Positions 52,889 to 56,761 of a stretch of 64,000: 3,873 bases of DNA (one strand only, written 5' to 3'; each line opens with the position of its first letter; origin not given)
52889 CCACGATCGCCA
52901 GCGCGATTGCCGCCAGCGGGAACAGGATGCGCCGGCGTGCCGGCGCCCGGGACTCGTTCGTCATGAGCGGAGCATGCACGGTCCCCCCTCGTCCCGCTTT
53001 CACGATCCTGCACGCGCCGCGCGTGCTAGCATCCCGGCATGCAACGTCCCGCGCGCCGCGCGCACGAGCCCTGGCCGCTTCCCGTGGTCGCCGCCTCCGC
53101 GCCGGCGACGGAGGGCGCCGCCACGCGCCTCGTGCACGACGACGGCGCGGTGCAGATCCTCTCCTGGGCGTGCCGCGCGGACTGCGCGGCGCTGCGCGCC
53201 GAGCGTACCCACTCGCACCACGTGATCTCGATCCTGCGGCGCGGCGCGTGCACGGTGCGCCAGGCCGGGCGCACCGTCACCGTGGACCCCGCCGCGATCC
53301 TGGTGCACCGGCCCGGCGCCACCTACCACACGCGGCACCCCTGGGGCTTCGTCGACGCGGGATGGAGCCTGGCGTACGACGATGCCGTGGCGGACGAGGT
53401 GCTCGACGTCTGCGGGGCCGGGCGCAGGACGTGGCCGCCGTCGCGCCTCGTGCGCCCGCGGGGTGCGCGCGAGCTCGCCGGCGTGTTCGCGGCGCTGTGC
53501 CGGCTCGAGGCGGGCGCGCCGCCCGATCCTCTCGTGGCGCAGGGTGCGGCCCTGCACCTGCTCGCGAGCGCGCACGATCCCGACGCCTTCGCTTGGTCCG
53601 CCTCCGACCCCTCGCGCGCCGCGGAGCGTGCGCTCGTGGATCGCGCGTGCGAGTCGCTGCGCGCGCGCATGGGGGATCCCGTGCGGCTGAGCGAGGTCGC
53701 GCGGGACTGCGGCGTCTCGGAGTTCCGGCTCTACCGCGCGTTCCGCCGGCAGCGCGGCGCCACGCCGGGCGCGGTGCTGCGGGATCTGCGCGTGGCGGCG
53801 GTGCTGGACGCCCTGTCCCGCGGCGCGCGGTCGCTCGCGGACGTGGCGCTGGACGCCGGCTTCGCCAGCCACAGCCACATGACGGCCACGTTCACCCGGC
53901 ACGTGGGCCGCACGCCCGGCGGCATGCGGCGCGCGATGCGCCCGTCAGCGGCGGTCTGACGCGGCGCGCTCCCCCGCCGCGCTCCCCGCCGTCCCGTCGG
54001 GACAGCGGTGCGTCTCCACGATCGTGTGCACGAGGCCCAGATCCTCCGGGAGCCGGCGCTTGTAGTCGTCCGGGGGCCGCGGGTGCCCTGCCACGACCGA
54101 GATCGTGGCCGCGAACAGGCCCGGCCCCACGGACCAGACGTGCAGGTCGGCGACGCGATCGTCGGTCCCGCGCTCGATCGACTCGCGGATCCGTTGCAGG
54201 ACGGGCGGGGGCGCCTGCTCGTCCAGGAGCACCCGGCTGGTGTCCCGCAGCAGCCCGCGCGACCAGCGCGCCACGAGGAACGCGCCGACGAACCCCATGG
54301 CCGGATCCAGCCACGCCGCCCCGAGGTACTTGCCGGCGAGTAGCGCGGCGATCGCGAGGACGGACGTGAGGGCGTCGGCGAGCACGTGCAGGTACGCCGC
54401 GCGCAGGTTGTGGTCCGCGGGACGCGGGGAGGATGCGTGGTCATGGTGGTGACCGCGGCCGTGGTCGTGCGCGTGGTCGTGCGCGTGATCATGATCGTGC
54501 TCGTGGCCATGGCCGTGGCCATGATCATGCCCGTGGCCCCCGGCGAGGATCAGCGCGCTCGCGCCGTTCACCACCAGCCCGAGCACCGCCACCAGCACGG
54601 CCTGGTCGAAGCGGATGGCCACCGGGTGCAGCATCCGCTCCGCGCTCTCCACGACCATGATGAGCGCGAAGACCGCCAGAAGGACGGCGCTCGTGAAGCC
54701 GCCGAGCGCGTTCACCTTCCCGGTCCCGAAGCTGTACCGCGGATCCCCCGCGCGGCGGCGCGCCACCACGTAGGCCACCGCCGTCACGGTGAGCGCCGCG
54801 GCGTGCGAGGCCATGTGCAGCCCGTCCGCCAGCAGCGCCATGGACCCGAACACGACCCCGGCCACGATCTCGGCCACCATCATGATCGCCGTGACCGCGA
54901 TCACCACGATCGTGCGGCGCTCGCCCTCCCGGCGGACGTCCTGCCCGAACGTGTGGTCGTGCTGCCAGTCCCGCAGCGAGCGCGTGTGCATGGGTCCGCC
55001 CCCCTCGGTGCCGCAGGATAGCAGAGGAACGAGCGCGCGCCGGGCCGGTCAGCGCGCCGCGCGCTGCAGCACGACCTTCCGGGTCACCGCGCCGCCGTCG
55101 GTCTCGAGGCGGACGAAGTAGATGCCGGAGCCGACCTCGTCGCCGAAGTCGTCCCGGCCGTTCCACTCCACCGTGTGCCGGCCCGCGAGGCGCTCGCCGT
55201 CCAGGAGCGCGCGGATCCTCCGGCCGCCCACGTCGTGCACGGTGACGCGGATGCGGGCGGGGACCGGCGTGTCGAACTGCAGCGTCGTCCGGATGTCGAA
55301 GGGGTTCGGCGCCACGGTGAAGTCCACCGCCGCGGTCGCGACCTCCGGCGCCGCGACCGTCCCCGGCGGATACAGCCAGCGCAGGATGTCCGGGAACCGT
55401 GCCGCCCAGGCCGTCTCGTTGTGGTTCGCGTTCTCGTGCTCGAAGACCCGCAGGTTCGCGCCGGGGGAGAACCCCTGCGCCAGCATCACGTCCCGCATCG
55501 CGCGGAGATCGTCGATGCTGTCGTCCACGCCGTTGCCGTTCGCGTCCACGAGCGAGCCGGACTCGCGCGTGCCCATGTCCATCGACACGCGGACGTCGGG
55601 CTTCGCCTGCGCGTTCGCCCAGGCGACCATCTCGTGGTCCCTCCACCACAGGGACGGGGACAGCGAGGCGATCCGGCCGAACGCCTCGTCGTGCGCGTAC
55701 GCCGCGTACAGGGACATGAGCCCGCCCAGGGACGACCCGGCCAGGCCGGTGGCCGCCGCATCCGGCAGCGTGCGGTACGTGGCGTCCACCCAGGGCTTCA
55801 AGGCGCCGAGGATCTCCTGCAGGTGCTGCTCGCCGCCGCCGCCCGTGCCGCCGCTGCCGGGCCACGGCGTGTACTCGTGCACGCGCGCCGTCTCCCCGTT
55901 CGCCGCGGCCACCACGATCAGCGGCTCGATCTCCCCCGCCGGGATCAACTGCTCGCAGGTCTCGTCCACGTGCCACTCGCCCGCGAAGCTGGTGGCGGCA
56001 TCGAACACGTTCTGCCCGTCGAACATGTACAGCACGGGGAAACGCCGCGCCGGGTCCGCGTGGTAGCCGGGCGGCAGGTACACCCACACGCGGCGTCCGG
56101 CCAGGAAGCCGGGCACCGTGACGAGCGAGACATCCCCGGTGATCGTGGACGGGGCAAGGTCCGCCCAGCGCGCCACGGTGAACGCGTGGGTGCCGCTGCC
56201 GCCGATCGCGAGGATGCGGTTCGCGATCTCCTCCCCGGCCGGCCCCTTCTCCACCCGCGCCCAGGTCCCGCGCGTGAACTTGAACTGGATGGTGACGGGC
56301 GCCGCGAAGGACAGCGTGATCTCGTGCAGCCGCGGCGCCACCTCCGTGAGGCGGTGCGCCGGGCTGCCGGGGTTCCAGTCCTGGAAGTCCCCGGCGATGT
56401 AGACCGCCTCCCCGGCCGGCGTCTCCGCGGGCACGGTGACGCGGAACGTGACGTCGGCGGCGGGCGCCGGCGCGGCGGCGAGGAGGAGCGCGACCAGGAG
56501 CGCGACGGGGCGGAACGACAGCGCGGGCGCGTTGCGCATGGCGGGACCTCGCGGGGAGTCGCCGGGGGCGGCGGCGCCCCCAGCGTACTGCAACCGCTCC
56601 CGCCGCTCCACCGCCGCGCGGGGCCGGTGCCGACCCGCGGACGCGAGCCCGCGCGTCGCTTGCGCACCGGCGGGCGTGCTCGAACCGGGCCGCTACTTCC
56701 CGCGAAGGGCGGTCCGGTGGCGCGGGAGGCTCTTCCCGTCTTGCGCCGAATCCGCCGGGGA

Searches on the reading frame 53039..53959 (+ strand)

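Call 25: search_protein_families(library=pfam, proteins=[window:53039-53959:+], max_evalue=0.001)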
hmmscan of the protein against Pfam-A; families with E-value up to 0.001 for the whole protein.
window:53039-53959:+ (306 aa): 2 families
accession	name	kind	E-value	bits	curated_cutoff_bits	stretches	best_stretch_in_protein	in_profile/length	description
PF12833.13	HTH_18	-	6.1e-20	71.8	33.6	1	221-298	2-79/80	Helix-turn-helix domain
PF00165.29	HTH_AraC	-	1.1e-11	44.9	26.6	2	208-247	2-41/42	Bacterial regulatory helix-turn-helix proteins, AraC family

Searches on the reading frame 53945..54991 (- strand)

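Call 25: search_protein_families(library=pfam, proteins=[window:53945-54991:-], max_evalue=0.001)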
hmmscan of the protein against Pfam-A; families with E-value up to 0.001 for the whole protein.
window:53945-54991:- (348 aa): 1 family
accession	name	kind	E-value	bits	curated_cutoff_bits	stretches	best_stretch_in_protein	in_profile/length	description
PF01545.26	Cation_efflux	-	1.4e-35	123.4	26.6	1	28-256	2-198/198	Cation efflux family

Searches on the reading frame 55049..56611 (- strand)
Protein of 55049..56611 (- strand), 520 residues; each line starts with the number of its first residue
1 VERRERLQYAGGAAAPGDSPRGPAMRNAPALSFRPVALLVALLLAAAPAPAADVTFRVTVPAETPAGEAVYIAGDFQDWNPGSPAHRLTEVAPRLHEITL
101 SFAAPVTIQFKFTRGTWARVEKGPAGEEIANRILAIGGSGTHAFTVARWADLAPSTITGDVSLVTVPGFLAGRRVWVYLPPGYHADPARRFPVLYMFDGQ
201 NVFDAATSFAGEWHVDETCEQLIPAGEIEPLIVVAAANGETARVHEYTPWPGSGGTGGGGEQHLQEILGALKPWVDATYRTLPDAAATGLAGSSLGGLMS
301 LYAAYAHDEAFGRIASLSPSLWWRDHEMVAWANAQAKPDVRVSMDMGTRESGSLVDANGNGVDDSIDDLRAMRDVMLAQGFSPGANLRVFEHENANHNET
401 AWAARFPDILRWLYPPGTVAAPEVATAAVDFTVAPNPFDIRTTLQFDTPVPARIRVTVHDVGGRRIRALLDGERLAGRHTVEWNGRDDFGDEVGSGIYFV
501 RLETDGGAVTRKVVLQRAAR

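Call 25: search_protein_families(library=pfam, proteins=[window:55049-56611:-], max_evalue=0.001)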
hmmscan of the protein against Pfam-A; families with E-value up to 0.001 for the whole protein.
window:55049-56611:- (520 aa): 2 families
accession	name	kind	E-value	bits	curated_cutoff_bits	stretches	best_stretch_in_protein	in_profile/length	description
PF00756.26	Esterase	-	2.6e-33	116.3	22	1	173-413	8-251/251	Putative esterase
PF13860.13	FlgD_ig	-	1.9e-06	28.2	27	1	443-505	13-76/79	FlgD Ig-like domain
